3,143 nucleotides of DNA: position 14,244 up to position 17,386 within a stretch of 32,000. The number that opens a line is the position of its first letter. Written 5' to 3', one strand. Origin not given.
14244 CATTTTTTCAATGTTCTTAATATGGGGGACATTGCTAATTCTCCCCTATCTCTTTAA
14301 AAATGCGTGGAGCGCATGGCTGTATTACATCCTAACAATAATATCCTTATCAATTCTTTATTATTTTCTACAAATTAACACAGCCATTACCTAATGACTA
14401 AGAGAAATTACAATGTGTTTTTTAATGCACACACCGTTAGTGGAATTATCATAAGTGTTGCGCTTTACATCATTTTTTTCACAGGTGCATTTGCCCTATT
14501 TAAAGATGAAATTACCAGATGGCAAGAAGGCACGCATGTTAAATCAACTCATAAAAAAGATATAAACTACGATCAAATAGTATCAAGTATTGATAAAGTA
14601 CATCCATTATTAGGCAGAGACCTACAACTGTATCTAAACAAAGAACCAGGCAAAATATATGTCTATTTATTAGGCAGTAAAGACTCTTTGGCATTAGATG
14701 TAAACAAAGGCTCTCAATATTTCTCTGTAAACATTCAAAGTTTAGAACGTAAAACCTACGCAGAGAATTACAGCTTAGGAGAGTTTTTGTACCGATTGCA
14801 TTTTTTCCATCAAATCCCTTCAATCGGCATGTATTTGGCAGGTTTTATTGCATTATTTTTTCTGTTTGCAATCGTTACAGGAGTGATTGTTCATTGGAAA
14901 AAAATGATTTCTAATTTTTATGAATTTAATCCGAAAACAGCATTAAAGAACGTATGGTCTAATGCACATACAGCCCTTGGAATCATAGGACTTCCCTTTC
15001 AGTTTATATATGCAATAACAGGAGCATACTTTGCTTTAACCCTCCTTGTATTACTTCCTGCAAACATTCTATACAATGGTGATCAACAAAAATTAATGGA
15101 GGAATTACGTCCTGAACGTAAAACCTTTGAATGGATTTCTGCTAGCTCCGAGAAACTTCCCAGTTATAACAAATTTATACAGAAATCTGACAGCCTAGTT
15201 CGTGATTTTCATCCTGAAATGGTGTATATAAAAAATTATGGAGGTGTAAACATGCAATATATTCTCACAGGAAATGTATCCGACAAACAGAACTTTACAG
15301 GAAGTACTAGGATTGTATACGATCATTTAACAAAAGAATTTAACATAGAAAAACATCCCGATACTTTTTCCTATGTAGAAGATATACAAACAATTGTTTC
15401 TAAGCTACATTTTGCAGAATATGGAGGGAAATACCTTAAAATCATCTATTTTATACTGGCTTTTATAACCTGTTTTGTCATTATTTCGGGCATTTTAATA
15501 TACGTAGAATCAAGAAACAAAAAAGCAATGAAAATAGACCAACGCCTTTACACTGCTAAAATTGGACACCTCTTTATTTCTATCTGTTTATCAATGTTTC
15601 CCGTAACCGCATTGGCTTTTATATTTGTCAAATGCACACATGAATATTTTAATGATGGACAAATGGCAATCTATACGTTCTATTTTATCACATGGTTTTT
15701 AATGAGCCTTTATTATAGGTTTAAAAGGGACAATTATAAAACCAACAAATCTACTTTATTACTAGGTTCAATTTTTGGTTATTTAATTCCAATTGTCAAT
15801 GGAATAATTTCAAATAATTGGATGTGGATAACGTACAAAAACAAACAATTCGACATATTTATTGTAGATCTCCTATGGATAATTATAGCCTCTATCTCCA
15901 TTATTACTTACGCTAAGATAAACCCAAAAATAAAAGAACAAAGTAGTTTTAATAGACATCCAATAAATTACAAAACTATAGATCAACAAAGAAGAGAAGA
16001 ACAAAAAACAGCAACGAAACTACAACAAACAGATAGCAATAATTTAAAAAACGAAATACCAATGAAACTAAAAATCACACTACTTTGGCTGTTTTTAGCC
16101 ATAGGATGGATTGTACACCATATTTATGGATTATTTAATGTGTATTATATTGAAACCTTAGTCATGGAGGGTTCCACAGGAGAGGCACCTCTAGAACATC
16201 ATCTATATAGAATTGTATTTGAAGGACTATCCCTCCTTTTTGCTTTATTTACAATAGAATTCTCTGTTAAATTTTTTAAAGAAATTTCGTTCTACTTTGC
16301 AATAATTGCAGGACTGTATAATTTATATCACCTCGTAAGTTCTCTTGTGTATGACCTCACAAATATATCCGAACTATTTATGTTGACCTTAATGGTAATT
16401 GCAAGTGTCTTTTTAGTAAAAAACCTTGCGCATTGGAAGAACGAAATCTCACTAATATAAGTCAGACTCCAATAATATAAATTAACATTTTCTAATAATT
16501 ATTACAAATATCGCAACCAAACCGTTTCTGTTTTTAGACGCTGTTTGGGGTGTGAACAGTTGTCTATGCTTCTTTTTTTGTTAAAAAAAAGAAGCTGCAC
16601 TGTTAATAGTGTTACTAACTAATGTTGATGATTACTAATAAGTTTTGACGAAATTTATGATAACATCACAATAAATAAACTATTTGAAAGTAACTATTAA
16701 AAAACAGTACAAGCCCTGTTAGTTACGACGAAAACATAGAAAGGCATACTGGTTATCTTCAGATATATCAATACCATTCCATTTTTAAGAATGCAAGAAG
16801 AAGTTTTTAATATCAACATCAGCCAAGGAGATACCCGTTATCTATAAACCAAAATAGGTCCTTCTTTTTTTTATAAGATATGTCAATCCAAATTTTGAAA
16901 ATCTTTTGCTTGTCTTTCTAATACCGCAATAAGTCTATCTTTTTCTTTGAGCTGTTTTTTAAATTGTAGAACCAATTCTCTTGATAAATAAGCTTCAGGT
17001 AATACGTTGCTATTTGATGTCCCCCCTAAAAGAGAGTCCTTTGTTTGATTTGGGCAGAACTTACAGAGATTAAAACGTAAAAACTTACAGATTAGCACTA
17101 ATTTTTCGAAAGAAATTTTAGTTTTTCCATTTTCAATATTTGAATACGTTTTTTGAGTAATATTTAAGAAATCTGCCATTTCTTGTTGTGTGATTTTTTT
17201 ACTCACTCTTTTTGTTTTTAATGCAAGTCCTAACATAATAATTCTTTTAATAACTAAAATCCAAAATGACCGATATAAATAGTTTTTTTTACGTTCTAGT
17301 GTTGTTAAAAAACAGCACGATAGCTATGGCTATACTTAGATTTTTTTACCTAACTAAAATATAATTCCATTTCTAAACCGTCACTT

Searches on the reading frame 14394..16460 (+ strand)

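Call 15: search_protein_families(library=pfam, proteins=[window:14394-16460:+])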
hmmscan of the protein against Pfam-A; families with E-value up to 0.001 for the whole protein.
window:14394-16460:+ (688 aa): 1 family
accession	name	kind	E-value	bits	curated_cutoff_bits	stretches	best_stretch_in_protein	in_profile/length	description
PF03929.21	PepSY_TM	-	1.2e-47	163.7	28.8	1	10-371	1-293/295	PepSY-associated TM region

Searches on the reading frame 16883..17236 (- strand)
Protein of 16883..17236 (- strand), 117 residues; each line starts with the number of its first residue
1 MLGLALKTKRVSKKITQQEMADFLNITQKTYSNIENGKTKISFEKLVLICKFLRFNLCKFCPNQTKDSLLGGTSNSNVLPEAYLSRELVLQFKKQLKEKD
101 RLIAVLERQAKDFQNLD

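Call 14: search_protein_families(library=pfam, proteins=[window:16883-17236:-])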
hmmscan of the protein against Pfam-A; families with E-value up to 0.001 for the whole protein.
window:16883-17236:- (117 aa): 4 families
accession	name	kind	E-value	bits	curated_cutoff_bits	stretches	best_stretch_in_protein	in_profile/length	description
PF01381.28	HTH_3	-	3.4e-14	53.1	23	1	6-57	1-52/55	Helix-turn-helix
PF12844.13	HTH_19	-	4.9e-08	33.2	30.2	1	6-53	4-51/64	Helix-turn-helix domain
PF13560.12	HTH_31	-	5.5e-06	27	27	1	2-55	2-56/64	Helix-turn-helix domain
PF13443.12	HTH_26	-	6.1e-05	23.6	22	1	13-54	9-51/63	Cro/C1-type HTH DNA-binding domain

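Call 25: search_protein_families(library=ncbifam, proteins=[window:16883-17236:-])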
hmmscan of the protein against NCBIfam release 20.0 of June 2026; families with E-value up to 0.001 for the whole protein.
window:16883-17236:- (117 aa): 7 families
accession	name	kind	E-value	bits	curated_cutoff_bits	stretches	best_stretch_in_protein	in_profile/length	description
TIGR03070.1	couple_hipB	subfamily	1e-09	38.2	71.65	1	1-53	2-54/58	type II toxin-antitoxin system Y4mF family antitoxin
NF047948.1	male_kill_WMK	equivalog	3.7e-08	33.2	300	1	4-68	165-229/300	WO male-killing family protein Wmk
NF041951.1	phage_RstR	subfamily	1.7e-07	31.5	80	1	4-67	5-68/108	RstR family transcriptional repressor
NF041575.1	antitoxPezA_Strep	equivalog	2.8e-06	27.4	290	1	1-56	1-54/158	type II toxin-antitoxin system antitoxin PezA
NF038310.1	lysogeny_AimR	equivalog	0.00014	21.1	70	1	8-54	3-49/365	AimR family lysis-lysogeny pheromone receptor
NF040522.1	VC1465_fam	subfamily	0.00021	21.4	70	1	7-43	2-38/111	VC1465 family Xer recombination activation factor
NF007271.0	PRK09726.1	equivalog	0.00045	20.2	79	1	5-59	16-72/88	type II toxin-antitoxin system antitoxin HipB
